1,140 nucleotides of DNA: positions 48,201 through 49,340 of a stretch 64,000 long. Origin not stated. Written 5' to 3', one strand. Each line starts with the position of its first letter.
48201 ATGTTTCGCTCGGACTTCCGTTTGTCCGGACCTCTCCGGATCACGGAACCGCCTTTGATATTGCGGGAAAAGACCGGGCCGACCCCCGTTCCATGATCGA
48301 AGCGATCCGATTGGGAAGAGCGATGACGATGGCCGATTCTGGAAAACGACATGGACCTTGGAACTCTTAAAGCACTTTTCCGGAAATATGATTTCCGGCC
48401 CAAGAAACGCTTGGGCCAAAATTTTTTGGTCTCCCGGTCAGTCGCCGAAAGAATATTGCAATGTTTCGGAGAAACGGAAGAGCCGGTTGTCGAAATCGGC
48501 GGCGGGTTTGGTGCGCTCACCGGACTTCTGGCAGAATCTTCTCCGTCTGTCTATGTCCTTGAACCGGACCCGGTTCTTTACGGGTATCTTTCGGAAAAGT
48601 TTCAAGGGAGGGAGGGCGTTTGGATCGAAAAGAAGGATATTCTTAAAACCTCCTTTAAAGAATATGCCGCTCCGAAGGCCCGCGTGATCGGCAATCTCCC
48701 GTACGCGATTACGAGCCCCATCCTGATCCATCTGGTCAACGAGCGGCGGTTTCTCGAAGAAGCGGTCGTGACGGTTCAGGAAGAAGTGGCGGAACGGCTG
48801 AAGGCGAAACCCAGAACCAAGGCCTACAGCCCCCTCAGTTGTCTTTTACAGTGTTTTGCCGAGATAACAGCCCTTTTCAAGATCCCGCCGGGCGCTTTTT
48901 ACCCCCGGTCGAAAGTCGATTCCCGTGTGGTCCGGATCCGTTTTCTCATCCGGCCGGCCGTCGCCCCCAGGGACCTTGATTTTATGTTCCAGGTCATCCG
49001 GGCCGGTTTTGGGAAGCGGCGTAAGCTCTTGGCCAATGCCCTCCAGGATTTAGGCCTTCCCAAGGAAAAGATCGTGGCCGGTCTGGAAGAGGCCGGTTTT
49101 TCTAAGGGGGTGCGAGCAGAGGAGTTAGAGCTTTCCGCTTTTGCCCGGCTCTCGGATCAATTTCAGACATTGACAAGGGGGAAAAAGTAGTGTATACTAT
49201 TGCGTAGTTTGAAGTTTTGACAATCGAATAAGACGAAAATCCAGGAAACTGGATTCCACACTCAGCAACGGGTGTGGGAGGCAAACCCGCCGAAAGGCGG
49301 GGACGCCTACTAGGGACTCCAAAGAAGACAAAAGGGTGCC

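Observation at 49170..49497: Unidentified structured RNA of about 270 nt with perfect promoter and intrinsic terminator, 24 nt upstream of a secreted-protein gene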

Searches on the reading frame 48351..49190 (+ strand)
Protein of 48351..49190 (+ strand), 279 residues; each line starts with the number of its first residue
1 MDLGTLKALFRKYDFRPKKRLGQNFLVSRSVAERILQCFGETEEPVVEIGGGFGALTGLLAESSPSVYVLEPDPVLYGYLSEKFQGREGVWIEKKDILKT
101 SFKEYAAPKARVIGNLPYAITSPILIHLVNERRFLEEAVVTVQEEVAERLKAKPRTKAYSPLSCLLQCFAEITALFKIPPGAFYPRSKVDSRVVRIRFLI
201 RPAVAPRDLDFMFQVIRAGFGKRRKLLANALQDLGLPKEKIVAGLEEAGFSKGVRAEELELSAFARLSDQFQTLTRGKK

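Call 8: search_protein_families(library=pfam, proteins=[window:48351-49190:+], max_evalue=0.01)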
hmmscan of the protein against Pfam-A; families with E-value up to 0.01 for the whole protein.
window:48351-49190:+ (279 aa): 1 family
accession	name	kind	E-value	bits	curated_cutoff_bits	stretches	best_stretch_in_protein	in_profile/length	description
PF00398.26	RrnaAD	-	6.6e-45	153.7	24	1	17-269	4-259/263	Ribosomal RNA adenine dimethylase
